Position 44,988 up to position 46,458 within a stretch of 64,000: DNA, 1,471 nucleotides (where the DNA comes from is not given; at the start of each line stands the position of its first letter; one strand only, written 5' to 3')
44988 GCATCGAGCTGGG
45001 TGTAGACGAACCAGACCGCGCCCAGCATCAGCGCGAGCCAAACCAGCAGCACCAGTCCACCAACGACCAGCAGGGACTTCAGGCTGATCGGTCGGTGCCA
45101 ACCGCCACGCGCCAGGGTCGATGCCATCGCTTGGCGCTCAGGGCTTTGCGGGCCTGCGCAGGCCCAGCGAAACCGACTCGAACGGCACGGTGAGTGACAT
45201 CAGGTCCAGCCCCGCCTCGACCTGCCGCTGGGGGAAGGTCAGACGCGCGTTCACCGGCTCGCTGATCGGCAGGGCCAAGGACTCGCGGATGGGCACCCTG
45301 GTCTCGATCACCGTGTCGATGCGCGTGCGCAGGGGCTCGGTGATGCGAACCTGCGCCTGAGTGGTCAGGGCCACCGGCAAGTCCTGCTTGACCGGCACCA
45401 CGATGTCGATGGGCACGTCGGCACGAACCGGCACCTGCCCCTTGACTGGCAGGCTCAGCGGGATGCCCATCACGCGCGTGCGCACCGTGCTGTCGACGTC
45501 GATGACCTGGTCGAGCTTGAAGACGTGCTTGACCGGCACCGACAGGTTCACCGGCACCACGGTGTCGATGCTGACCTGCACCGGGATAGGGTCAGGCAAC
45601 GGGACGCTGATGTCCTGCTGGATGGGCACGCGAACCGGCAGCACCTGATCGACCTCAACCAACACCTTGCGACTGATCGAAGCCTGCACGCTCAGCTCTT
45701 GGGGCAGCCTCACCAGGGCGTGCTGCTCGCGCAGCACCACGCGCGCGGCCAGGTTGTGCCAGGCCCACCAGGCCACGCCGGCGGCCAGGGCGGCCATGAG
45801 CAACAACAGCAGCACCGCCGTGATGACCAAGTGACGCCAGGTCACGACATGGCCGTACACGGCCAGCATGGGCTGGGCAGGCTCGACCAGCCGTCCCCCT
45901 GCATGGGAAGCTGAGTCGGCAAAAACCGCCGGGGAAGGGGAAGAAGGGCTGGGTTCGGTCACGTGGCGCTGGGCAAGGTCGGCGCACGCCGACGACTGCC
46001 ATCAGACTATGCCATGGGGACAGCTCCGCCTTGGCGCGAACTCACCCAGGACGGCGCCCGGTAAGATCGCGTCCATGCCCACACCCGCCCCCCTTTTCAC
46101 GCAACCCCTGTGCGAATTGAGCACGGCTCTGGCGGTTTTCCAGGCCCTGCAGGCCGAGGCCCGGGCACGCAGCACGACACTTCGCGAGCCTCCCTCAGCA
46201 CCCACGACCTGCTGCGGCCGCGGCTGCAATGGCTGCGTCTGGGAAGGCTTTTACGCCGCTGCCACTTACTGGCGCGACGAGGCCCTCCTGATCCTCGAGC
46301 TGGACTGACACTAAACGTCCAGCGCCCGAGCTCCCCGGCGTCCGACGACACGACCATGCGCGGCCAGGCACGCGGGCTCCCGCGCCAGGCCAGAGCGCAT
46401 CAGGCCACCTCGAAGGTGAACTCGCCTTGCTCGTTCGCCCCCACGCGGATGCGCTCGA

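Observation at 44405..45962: Two paralogous membrane-anchored giant beta-hairpin proteins: candidate periplasm-spanning tube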

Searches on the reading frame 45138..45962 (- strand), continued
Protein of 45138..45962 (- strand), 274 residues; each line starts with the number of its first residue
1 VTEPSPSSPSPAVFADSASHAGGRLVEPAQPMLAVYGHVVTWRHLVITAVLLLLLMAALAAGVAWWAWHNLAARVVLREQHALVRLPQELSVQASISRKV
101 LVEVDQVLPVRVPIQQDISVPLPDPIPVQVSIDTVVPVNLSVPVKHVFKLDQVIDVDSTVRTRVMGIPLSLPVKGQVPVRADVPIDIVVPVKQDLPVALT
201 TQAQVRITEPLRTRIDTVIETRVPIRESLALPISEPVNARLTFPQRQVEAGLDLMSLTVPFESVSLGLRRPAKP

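Call 71: list_cluster_members(proteins=[P0091, P0092, P0094, P0097, P0102, P0104, P0112, P0121, P0139, P0153])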
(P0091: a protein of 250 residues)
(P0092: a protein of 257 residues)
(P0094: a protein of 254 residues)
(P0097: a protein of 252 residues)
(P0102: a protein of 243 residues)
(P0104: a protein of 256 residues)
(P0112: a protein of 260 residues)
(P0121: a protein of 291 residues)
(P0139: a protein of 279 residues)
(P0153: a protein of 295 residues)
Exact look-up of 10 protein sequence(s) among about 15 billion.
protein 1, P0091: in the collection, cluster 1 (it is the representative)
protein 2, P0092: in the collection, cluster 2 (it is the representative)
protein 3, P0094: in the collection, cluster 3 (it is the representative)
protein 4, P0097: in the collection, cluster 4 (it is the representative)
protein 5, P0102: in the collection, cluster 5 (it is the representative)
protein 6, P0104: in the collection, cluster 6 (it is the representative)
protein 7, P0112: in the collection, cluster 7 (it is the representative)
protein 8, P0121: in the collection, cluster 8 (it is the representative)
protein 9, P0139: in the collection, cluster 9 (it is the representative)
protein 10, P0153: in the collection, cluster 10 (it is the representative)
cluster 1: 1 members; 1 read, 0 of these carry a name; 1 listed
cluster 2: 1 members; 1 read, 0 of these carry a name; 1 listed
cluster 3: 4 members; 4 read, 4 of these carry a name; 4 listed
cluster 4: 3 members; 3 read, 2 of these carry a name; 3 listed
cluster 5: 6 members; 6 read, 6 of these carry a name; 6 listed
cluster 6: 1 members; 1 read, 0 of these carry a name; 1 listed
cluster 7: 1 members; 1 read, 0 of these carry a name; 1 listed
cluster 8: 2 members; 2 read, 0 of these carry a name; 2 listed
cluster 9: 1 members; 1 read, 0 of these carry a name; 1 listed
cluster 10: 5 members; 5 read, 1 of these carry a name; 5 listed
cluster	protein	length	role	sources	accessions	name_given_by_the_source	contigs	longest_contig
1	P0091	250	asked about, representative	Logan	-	-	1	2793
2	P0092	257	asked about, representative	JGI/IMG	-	-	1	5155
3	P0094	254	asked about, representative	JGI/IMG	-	hypothetical protein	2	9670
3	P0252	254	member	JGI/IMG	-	hypothetical protein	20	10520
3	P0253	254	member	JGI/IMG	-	hypothetical protein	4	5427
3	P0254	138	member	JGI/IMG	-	hypothetical protein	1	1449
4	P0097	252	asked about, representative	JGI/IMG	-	hypothetical protein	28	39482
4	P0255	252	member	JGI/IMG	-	hypothetical protein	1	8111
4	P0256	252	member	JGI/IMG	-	-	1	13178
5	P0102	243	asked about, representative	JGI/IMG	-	hypothetical protein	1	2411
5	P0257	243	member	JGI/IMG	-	hypothetical protein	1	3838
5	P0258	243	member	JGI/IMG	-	hypothetical protein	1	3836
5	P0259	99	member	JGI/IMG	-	hypothetical protein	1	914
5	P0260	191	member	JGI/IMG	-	hypothetical protein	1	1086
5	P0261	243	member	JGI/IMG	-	hypothetical protein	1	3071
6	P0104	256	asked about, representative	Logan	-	-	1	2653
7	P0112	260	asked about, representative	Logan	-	-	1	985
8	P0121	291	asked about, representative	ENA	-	-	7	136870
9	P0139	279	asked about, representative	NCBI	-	-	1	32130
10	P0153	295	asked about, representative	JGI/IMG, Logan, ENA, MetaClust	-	\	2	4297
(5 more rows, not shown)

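Call 72: find_encoding_contigs(protein=P0097, flank=7000, max_places=1)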
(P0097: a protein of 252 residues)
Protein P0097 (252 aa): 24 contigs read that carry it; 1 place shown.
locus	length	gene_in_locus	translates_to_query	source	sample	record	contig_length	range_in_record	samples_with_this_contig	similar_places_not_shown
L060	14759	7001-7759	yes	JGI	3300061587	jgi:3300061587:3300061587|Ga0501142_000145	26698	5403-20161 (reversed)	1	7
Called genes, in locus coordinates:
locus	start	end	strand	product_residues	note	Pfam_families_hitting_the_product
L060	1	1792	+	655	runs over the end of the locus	PF05947:T6SS_TssF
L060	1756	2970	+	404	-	PF06996:T6SS_TssG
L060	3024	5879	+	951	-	PF02861:Clp_N, PF13401:AAA_22 (faint), PF00004:AAA, PF17871:AAA_lid_9, PF00004:AAA, PF07724:AAA_2, PF07728:AAA_5, PF10431:ClpB_D2-small, +1 more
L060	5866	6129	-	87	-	PF09791:Oxidored-like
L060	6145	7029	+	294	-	-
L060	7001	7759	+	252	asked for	-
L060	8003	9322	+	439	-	PF00990:GGDEF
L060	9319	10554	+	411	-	PF00990:GGDEF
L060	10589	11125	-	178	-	PF03551:PadR, PF10400:Vir_act_alpha_C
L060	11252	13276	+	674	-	PF00724:Oxidored_FMN, PF00890:FAD_binding_2 (faint), PF01266:DAO (faint), PF00070:Pyr_redox (faint), PF03486:HI0933_like (weak), PF07992:Pyr_redox_2, PF12831:FAD_oxidored (weak), PF13450:NAD_binding_8, +1 more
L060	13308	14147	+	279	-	PF00378:ECH_1, PF16113:ECH_2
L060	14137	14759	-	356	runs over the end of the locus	PF12625:Arabinose_bd, PF12833:HTH_18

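Call 73: find_encoding_contigs(protein=P0121, flank=7000, max_places=1)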
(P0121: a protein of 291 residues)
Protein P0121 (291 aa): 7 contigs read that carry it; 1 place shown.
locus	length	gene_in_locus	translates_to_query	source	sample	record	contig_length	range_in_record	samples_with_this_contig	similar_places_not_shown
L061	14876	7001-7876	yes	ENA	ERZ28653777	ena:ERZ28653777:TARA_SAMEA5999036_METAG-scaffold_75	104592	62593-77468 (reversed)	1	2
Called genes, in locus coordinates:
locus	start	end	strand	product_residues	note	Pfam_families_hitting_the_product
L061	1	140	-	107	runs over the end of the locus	PF05016:ParE_toxin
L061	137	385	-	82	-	PF09386:ParD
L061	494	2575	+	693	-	PF00580:UvrD-helicase, PF13245:AAA_19, PF13361:UvrD_C, PF13538:UvrD_C_2 (faint)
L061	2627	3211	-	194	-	PF01814:Hemerythrin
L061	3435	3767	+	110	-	PF10084:DUF2322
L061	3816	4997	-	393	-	PF19582:AdeT1_2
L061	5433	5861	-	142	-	-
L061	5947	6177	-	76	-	-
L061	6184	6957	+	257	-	-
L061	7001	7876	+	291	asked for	-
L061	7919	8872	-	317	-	PF00135:COesterase, PF20434:BD-FAE, PF07859:Abhydrolase_3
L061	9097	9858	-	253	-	-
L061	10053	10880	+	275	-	PF08668:HDOD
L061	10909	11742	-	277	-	-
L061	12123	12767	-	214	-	PF00691:OmpA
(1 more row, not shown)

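Call 74: find_encoding_contigs(protein=P0139, flank=7000, max_places=1)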
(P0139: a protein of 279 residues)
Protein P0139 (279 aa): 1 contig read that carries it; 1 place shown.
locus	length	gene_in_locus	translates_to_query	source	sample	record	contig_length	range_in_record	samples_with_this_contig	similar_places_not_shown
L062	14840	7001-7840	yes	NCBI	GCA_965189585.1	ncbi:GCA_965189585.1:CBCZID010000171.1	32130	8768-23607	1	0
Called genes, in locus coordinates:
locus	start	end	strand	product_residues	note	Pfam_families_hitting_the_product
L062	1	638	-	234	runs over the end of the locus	PF02678:Pirin, PF17954:Pirin_C_2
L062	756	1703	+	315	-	PF00126:HTH_1, PF03466:LysR_substrate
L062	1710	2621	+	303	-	PF00749:tRNA-synt_1c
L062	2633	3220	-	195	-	PF00929:RNase_T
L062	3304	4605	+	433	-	PF16491:Peptidase_M48_N, PF01435:Peptidase_M48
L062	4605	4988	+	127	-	PF01329:Pterin_4a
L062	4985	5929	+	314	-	PF03193:RsgA_GTPase, PF20703:nSTAND1 (weak), PF01926:MMR_HSR1 (weak)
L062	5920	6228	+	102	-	-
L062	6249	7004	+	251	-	-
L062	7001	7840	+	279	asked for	-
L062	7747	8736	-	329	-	PF03186:CobD_Cbib, PF17113:AmpE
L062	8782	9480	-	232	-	PF00293:NUDIX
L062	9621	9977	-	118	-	PF01245:Ribosomal_L19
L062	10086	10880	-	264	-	PF01746:tRNA_m1G_MT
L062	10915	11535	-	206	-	PF05239:PRC (faint), PF01782:RimM, PF24986:PRC_RimM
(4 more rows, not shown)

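Call 79: search_dna_similar(query=window:45138-45869:-, collection=plasmids, mode=protein, max_evalue=0.001, max_rows=15)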
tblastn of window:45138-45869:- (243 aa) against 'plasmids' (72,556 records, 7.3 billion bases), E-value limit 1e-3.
Records with a match: 4; places in all: 8; records where one place covers at least 80% of the query: 0.
Best place of each record, by identity: <60% 4.
By first word of the organism name: Acinetobacter 4.
By predicted mobility (MOB-suite, as given by PLSDB): mobilizable 2; non-mobilizable 1; conjugative 1.
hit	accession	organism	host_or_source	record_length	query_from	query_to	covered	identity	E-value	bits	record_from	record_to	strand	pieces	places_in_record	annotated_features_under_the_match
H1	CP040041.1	Acinetobacter baumannii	Homo sapiens,blood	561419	46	236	79%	30.8%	5e-21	99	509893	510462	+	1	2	MFS transporter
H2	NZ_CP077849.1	Acinetobacter baumannii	Homo sapiens,Rectal swab_P28_BU14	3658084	46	236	79%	30.8%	5e-21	99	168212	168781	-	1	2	none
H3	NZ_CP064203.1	Acinetobacter baumannii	Homo sapiens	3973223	46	236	79%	30.8%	5e-21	99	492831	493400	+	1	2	none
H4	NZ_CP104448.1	Acinetobacter baumannii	Homo sapiens,sputum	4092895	46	236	79%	30.8%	5e-21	99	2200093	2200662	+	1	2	none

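Call 80: search_dna_similar(query=window:45138-45869:-, collection=phages, mode=protein, max_evalue=0.001, max_rows=15)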
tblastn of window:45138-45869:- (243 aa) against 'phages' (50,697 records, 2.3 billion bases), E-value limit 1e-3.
Records with a match: 2; places in all: 4; records where one place covers at least 80% of the query: 0.
Best place of each record, by identity: <60% 2.
By first word of the organism name: Acinetobacter 2.
By host as written in the record: - 2.
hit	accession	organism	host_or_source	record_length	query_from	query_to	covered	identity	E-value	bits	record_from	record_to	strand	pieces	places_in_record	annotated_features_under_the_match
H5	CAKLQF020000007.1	Acinetobacter phage MD-2021a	not known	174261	46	236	79%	30.8%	2e-21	99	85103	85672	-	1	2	Uncharacterised protein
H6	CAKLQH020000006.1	Acinetobacter phage MD-2021a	not known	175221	46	236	79%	30.8%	2e-21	99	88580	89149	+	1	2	Uncharacterised protein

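Call 81: get_annotated_region(hit=H3, flank=8000)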
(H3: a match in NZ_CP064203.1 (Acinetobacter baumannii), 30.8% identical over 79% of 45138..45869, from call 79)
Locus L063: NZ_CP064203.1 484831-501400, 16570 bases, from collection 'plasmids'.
description: Acinetobacter baumannii strain X4-300 plasmid unnamed1, complete sequence
organism: Acinetobacter baumannii (NCBI taxid 470)
taxonomy: Bacteria; Pseudomonadota; Gammaproteobacteria; Moraxellales; Moraxellaceae; Acinetobacter; Acinetobacter baumannii
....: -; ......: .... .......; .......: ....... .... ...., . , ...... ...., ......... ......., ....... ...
typing (MOB-suite, as given by PLSDB): conjugative; relaxase MOBP,MOBP; mating-pair formation MPF_T
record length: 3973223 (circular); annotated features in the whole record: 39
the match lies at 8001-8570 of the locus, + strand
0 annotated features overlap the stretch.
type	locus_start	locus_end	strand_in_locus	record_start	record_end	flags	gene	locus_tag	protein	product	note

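Call 82: get_annotated_region(hit=H5, flank=8000)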
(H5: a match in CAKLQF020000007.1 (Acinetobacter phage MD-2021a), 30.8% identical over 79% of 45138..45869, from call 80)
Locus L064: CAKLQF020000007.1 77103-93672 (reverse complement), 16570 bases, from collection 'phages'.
description: Acinetobacter phage MD-2021a strain 5899STDY8049186 genome assembly, contig: ERS3583562SCcontig000007, whole genome shotgun sequence.
organism: Acinetobacter phage MD-2021a (NCBI taxid 2899278)
taxonomy: Viruses; Duplodnaviria; Heunggongvirae; Uroviricota; Caudoviricetes
host: -; source: not known; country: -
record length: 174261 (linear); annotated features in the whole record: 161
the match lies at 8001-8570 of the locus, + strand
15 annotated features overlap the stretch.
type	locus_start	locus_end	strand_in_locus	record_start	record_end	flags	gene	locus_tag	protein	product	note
CDS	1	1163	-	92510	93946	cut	yedQ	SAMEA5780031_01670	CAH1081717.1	diguanylate cyclase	-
CDS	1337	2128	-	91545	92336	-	-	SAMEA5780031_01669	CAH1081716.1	Uncharacterised protein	-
CDS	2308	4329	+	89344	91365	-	uvrB_2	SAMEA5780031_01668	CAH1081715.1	UvrABC system protein B (excinuclease ABC subunit B)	-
CDS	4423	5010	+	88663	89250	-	blc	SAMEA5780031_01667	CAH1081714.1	outer membrane lipoprotein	-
CDS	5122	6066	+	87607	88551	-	rarD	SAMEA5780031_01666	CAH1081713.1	RarD protein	-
CDS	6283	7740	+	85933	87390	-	gapA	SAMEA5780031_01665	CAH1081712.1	glyceraldehyde 3-phosphate dehydrogenase A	-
CDS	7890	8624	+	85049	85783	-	-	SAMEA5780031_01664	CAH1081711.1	Uncharacterised protein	-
CDS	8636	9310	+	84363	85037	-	-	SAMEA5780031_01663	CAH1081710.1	Uncharacterised protein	-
CDS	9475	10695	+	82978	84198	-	yhbZ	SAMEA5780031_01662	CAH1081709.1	putative GTP-binding factor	-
CDS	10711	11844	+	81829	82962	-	proB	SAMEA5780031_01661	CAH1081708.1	gamma-glutamyl kinase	-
CDS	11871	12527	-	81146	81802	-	-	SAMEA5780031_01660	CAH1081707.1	HAD family hydrolase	-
CDS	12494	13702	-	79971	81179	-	yaiW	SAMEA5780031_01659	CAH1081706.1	lipoprotein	-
CDS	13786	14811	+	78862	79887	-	dusB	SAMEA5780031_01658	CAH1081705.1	tRNA-dihydrouridine synthase B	-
CDS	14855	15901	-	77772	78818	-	-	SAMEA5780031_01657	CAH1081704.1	putative 2-nitropropane dioxygenase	-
CDS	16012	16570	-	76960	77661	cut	-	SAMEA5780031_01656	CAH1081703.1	VIT family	-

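Call 85: list_cluster_members(proteins=[L064:7890-8624:+, L064:8636-9310:+])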
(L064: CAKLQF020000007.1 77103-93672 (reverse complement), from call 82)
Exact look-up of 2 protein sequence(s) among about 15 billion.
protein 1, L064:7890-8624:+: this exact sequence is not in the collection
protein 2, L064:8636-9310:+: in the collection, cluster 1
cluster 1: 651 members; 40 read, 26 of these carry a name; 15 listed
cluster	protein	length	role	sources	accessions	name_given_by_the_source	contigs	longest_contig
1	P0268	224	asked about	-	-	TPA: hypothetical protein ACSE38_000357 [Acinetobacter baumannii] | hypothetical protein | MFS transporter n=20 Tax=Bacteria TaxID=2 RepID=A0ABX6CI84_ACIB2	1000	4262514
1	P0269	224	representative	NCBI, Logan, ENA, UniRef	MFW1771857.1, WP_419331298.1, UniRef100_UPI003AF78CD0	hypothetical protein [Acinetobacter seifertii] | hypothetical protein n=1 Tax=Acinetobacter seifertii TaxID=1530123 RepID=UPI003AF78CD0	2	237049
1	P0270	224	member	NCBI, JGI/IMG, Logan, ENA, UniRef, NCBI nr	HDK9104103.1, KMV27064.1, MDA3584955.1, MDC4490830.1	hypothetical protein [Acinetobacter baumannii] | hypothetical protein n=1 Tax=Acinetobacter baumannii TaxID=470 RepID=UPI00066E00D2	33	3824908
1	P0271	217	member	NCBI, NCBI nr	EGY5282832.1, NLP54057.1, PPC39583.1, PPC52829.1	hypothetical protein AbaMCR54_10485 [Acinetobacter baumannii] | hypothetical protein [Acinetobacter baumannii]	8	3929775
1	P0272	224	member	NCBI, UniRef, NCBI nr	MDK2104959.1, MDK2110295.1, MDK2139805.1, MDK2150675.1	hypothetical protein OW684_00850 [Acinetobacter baumannii] | hypothetical protein n=1 Tax=Acinetobacter baumannii TaxID=470 RepID=UPI0024DEB9BA | hypothetical protein [Acinetobacter baumannii]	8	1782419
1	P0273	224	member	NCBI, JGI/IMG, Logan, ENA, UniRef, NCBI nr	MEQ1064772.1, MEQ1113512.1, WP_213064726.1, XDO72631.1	hypothetical protein ABLB96_15965 [Acinetobacter sp. XH1741] | hypothetical protein n=1 Tax=Acinetobacter TaxID=469 RepID=UPI001BC87D23 | hypothetical protein [Acinetobacter seifertii]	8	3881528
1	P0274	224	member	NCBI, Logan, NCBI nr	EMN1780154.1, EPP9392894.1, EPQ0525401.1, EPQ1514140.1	hypothetical protein MXF92_001363 [Acinetobacter baumannii] | hypothetical protein [Acinetobacter baumannii]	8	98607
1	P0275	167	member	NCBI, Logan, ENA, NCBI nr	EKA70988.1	hypothetical protein ACINWC692_2999 [Acinetobacter baumannii WC-692]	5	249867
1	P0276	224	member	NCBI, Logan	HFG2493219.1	TPA: hypothetical protein ACGGCT_002130 [Acinetobacter baumannii]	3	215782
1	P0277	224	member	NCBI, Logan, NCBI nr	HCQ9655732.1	TPA: hypothetical protein OMQ23_002316 [Acinetobacter baumannii] | hypothetical protein [Acinetobacter baumannii]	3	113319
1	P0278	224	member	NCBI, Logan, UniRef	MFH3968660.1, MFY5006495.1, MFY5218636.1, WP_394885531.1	hypothetical protein ACOUF7_07395 [Acinetobacter baumannii] | hypothetical protein n=2 Tax=Acinetobacter calcoaceticus/baumannii complex TaxID=909768 ...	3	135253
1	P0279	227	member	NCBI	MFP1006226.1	hypothetical protein ACLD0V_17705 [Acinetobacter baumannii]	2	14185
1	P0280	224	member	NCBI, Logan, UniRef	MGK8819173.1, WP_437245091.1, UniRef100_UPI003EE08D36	hypothetical protein [Acinetobacter baumannii] | hypothetical protein n=1 Tax=Acinetobacter baumannii TaxID=470 RepID=UPI003EE08D36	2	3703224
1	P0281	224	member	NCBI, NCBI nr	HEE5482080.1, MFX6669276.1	TPA: hypothetical protein R7O53_001150 [Acinetobacter baumannii] | hypothetical protein [Acinetobacter baumannii]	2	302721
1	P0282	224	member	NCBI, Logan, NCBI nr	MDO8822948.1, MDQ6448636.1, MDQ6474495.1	hypothetical protein Q7R24_08195 [Acinetobacter baumannii] | hypothetical protein [Acinetobacter baumannii]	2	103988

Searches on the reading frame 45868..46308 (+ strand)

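Call 44: search_protein_families(library=pfam, proteins=[window:45868-46308:+], max_evalue=0.001)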
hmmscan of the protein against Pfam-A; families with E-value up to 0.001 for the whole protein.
window:45868-46308:+ (146 aa): 1 family
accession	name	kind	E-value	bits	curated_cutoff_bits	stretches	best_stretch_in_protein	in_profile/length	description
PF09791.14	Oxidored-like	-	4.1e-10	39.6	24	1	104-138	6-40/46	Oxidoreductase-like protein, N-terminal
